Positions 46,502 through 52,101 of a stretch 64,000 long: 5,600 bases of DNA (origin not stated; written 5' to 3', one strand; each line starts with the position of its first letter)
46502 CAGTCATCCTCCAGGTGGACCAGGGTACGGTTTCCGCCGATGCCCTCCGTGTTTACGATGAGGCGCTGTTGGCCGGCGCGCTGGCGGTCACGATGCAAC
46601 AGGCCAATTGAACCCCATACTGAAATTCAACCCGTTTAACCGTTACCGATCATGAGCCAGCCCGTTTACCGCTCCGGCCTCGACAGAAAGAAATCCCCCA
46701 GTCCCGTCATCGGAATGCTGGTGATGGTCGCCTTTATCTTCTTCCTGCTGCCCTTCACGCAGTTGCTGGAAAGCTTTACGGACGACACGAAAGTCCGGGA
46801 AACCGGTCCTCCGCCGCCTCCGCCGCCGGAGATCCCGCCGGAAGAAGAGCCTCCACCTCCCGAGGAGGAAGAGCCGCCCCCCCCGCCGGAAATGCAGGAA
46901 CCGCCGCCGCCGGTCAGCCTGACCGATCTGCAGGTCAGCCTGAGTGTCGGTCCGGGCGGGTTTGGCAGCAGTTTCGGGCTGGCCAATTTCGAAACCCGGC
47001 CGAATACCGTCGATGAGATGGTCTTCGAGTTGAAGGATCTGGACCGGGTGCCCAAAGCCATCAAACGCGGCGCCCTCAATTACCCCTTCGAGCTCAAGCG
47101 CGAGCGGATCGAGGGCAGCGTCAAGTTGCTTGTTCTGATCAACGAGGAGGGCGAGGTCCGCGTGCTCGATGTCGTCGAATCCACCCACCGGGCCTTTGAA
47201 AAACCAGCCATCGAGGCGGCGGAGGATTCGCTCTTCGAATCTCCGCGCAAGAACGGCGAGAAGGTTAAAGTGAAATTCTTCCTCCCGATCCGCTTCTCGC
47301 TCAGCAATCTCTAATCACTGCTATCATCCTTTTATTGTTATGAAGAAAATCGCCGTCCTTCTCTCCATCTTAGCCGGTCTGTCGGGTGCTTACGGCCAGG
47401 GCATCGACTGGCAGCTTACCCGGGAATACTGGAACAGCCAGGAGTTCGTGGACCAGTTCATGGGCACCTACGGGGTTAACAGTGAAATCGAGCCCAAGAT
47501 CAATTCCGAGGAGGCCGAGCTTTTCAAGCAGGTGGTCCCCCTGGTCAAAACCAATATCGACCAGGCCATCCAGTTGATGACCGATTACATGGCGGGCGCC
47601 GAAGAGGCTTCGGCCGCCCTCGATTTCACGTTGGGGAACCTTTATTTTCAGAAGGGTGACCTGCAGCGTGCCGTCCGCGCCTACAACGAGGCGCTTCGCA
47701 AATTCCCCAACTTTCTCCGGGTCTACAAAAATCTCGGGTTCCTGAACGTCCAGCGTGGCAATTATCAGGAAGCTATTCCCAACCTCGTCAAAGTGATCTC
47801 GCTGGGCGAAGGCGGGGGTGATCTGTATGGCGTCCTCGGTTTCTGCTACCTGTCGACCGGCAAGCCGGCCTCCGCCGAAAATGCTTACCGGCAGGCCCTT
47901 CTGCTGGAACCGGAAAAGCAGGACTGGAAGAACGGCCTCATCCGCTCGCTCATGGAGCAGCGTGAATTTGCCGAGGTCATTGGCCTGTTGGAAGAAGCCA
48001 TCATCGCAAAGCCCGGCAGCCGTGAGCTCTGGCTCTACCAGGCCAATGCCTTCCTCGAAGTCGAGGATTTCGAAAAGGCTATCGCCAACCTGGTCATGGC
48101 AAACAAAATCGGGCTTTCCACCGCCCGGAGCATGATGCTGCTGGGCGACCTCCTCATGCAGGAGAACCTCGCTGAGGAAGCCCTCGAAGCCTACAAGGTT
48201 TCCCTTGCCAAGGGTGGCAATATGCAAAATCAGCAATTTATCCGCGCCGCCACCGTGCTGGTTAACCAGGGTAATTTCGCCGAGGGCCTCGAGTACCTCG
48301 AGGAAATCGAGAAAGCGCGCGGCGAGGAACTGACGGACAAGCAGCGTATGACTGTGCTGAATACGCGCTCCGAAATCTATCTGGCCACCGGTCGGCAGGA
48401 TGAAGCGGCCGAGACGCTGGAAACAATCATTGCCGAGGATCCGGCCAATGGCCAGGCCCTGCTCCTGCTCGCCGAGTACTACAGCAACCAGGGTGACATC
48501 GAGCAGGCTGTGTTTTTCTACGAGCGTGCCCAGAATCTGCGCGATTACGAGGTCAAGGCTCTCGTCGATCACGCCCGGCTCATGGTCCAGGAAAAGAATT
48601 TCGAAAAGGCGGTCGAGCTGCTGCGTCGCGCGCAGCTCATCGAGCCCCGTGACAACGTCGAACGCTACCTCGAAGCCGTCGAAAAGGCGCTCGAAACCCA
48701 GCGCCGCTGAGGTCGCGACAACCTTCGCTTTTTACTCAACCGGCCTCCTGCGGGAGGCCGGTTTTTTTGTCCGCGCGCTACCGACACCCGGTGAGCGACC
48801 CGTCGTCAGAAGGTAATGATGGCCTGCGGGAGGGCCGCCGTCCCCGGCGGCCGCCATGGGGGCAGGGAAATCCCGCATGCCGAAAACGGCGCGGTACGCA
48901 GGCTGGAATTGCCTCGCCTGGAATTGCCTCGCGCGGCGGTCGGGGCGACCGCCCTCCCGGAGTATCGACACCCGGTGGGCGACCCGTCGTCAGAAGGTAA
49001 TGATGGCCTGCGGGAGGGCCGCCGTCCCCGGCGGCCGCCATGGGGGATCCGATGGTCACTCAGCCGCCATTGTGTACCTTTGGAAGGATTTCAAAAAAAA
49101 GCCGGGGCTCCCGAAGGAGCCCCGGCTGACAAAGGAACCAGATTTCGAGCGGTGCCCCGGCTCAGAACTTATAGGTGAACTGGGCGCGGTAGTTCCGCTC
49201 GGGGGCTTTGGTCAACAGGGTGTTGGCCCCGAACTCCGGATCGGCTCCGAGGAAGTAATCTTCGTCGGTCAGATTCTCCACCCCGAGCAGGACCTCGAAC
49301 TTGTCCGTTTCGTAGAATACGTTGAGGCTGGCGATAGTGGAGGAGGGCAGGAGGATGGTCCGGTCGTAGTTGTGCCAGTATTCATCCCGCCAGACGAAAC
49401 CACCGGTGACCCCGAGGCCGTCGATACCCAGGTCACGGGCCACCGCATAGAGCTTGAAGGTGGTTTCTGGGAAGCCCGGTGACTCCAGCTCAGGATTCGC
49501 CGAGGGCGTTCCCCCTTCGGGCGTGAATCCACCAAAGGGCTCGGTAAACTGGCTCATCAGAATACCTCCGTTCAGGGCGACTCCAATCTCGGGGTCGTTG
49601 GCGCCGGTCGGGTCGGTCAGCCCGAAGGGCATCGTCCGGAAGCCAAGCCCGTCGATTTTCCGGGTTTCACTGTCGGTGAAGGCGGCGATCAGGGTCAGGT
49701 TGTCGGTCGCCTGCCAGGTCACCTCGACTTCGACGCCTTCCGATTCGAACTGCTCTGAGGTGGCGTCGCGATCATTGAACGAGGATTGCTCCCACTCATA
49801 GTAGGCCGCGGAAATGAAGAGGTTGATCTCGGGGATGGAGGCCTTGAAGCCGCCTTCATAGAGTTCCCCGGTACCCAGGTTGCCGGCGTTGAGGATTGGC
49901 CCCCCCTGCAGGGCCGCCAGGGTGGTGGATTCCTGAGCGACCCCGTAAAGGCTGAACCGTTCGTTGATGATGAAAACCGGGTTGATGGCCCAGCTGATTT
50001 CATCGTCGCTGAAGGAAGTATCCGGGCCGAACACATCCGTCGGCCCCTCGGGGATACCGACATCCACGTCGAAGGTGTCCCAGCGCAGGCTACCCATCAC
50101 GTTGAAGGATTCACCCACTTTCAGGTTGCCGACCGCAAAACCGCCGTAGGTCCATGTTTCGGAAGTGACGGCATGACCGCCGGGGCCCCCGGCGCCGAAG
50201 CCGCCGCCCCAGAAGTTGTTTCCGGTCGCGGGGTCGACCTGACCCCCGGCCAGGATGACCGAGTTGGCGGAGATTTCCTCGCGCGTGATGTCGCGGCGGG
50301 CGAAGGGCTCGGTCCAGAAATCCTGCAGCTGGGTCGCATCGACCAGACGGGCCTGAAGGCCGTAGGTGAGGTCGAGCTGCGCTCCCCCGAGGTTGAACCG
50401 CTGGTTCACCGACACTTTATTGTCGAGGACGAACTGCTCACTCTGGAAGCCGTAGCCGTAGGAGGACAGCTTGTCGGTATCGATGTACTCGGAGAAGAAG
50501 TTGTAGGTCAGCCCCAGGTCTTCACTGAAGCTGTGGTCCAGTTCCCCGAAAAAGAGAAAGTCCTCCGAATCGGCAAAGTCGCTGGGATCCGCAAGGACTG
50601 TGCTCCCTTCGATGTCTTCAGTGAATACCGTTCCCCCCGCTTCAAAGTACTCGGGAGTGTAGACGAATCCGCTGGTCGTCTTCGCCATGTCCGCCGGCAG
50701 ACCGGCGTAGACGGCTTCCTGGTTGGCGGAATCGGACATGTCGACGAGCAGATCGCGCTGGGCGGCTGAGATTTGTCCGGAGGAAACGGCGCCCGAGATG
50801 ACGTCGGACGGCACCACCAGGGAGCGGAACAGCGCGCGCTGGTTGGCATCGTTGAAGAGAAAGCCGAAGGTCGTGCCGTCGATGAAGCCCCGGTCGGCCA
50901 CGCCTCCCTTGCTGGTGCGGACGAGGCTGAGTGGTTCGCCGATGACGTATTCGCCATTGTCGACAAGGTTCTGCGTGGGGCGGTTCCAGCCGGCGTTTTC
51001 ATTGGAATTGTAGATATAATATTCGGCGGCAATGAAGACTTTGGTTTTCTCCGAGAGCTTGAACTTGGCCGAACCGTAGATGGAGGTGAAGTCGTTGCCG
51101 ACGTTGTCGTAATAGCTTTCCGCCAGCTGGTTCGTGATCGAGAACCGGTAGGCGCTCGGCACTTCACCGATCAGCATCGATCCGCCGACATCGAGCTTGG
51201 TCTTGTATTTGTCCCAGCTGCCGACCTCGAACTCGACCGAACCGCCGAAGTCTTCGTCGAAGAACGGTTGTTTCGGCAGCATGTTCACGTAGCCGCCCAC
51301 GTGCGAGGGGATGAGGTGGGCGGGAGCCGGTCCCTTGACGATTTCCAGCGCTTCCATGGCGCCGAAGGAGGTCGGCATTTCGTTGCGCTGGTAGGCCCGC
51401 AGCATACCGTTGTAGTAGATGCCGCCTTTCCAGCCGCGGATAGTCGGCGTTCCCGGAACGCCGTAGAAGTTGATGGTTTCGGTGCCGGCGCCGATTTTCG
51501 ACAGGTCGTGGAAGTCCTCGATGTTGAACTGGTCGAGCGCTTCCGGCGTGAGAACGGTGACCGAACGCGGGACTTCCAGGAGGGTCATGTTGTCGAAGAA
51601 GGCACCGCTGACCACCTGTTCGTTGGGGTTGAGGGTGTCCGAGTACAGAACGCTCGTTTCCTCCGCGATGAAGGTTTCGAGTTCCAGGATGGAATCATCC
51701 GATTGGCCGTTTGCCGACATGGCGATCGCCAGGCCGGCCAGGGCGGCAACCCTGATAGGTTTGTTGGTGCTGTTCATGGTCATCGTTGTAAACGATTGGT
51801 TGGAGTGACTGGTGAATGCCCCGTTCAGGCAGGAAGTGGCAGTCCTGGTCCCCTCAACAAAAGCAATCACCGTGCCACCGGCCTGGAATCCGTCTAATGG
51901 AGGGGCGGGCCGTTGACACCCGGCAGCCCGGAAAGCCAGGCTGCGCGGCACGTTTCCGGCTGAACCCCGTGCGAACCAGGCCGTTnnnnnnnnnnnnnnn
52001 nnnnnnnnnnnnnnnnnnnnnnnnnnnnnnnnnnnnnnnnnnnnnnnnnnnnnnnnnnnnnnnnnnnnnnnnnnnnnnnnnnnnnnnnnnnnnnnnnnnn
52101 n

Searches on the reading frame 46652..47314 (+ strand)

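Call 50: search_protein_families(library=pfam, proteins=[window:46652-47314:+], max_evalue=0.00001)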
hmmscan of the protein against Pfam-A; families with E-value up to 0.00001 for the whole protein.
window:46652-47314:+ (220 aa): 1 family
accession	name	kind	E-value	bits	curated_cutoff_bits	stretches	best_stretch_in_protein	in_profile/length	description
PF03544.19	TonB_C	-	5.4e-14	52.9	24.6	1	142-217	3-79/79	Gram-negative bacterial TonB protein C-terminal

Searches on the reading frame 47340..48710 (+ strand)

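Call 50: search_protein_families(library=pfam, proteins=[window:47340-48710:+], max_evalue=0.00001)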
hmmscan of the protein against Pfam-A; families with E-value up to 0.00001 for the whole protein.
window:47340-48710:+ (456 aa): 26 families (the best 25 are shown)
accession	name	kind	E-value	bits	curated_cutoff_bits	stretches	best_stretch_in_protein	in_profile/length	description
PF07719.23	TPR_2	-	1.6e-34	115.6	27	1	96-124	5-33/34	Tetratricopeptide repeat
PF13432.12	TPR_16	-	2.6e-30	104.9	32.7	1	97-146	2-51/65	Tetratricopeptide repeat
PF13181.12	TPR_8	-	5.2e-29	98.3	25.7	0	372-400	2-30/34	Tetratricopeptide repeat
PF14559.12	TPR_19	-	2.3e-28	98.8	25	1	348-398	2-52/68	Tetratricopeptide repeat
PF00515.34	TPR_1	-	4e-27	93.3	27.8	1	98-125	7-34/34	Tetratricopeptide repeat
PF13428.12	TPR_14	-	1.1e-25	87.9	23.5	0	96-133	5-42/44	Tetratricopeptide repeat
PF13424.12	TPR_12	-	7.3e-24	84.2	30.1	0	127-187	4-72/77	Tetratricopeptide repeat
PF23914.1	TPR_CcmH_CycH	-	2.6e-15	57.1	42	0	352-400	102-150/158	Cytochrome c-type biogenesis protein H TPR domain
PF13431.12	TPR_17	-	2.8e-15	55.7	24.4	0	360-391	2-33/34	Tetratricopeptide repeat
PF13174.12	TPR_6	-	5.4e-14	52.2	26.3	0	96-124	4-32/33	Tetratricopeptide repeat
PF13176.12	TPR_7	-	3.2e-13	49.1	27.9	0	373-397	1-27/36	Tetratricopeptide repeat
PF13414.12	TPR_11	-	3.3e-13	49.5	26.8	1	99-138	1-40/42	TPR repeat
PF12895.13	ANAPC3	-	6e-13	49.3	27.2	0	352-430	4-81/82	Anaphase-promoting complex, cyclosome, subunit 3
PF13371.12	TPR_9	-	1.6e-11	44.5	35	1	98-155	1-58/73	Tetratricopeptide repeat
PF13429.12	TPR_15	-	1.7e-11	44.5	26.2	0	169-283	155-269/280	Tetratricopeptide repeat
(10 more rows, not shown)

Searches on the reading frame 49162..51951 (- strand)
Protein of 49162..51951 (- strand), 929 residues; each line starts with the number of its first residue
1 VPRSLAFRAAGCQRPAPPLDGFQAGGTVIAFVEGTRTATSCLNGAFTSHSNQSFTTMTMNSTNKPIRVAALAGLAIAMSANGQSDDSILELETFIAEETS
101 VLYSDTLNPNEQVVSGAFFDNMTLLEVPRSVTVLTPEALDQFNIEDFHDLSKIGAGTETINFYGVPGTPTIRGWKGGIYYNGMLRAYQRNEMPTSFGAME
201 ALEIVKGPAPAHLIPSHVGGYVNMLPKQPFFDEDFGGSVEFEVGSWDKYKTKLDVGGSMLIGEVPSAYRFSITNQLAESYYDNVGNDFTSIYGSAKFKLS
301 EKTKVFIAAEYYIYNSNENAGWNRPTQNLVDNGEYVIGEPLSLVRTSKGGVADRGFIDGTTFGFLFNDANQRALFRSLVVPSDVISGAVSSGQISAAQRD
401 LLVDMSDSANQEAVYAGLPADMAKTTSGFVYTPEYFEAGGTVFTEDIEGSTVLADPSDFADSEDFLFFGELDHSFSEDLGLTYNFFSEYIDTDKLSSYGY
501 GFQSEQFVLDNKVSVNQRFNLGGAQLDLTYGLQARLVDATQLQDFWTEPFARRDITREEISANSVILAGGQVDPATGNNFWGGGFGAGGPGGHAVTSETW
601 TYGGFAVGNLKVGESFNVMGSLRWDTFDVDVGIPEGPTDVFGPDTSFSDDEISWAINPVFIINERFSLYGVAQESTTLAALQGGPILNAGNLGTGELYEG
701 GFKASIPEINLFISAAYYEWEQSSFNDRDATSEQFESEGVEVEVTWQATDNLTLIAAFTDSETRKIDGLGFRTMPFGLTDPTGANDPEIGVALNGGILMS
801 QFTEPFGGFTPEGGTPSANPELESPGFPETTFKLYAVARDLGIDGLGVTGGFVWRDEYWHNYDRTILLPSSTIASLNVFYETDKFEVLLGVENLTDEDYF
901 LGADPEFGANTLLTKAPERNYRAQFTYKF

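Call 50: search_protein_families(library=pfam, proteins=[window:49162-51951:-], max_evalue=0.00001)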
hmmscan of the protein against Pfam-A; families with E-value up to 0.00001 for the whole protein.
window:49162-51951:- (929 aa): 1 family
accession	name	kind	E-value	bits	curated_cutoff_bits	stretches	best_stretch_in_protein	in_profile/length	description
PF07715.20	Plug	-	6e-06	27.2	23.9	0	124-220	2-106/107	TonB-dependent Receptor Plug Domain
